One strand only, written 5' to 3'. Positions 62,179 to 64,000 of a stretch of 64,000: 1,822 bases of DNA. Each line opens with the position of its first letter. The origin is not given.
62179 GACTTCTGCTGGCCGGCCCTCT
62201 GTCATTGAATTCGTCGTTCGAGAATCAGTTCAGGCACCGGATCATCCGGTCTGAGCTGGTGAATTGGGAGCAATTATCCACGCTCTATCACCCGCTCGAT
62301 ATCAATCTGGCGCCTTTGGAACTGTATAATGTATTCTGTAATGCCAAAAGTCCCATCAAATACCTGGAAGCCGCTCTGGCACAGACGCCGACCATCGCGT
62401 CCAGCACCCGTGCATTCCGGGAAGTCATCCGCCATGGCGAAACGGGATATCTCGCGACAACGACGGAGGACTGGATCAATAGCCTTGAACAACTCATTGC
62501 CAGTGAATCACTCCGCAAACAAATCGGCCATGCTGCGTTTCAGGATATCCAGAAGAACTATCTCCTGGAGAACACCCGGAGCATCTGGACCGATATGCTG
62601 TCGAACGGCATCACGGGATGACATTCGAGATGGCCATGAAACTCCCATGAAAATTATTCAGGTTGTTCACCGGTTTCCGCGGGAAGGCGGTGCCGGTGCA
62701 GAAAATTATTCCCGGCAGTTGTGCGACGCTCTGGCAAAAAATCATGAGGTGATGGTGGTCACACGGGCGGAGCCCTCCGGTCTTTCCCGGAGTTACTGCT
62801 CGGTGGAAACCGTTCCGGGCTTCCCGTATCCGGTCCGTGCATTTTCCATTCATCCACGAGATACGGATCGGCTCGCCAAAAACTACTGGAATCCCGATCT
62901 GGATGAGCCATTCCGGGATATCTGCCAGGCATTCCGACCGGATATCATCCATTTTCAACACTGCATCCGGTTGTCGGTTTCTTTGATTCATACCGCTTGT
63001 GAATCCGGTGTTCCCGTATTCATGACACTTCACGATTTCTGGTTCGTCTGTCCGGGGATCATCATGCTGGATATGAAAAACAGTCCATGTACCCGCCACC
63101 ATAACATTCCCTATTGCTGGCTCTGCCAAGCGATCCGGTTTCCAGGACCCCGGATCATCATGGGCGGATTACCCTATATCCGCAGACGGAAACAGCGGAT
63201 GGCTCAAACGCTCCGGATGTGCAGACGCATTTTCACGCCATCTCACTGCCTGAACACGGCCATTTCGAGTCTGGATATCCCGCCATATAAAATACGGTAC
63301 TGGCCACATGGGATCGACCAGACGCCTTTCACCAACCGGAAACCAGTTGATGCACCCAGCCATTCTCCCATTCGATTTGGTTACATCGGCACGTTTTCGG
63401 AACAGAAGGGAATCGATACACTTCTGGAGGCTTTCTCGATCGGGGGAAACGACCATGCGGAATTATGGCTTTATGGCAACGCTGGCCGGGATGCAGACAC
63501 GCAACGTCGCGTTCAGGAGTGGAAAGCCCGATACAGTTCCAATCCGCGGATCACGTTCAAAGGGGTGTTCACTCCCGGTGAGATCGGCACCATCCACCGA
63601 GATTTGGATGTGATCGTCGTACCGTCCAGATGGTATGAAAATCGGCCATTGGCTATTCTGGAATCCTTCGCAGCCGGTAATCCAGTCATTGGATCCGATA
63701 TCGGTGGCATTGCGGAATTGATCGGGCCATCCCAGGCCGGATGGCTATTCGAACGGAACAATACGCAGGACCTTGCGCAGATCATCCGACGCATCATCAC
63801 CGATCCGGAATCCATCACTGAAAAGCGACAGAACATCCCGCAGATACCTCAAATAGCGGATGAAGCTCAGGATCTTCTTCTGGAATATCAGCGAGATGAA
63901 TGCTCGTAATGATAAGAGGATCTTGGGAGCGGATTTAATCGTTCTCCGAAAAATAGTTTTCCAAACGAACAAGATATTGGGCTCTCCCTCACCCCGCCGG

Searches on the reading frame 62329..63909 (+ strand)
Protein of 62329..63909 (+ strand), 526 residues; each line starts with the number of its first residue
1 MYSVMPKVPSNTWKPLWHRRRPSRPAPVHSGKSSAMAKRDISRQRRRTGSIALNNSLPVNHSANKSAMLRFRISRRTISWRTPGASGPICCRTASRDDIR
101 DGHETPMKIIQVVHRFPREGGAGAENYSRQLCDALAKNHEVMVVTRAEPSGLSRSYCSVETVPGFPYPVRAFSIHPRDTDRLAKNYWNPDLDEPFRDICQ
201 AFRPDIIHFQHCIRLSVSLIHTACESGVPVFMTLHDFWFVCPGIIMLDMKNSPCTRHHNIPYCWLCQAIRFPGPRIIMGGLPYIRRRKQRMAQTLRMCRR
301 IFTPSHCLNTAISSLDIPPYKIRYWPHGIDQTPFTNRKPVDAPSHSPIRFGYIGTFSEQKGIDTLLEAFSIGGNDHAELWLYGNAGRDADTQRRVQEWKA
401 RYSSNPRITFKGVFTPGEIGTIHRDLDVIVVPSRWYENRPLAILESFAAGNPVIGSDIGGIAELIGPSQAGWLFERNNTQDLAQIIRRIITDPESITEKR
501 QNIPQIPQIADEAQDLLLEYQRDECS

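Call 33: search_protein_families(library=pfam, proteins=[window:62329-63909:+], max_evalue=0.00001)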
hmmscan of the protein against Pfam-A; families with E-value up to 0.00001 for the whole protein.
window:62329-63909:+ (526 aa): 4 families
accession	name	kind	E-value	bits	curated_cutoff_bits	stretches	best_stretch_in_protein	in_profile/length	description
PF00534.26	Glycos_transf_1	-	3e-25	89.2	26.4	1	346-501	14-163/172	Glycosyl transferases group 1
PF13692.12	Glyco_trans_1_4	-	7.6e-23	81.8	27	1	349-492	3-142/142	Glycosyl transferases group 1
PF13439.12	Glyco_transf_4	-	4e-18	66.5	28.5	1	123-330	3-167/170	Glycosyltransferase Family 4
PF13579.12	Glyco_trans_4_4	-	4e-13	50.4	29.7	1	123-326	2-156/158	Glycosyl transferase 4-like domain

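Call 42: find_encoding_contigs(protein=window:62329-63909:+, flank=10000, max_places=2)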
Protein window:62329-63909:+ (526 aa): no gene with exactly this product is on record in the collection.
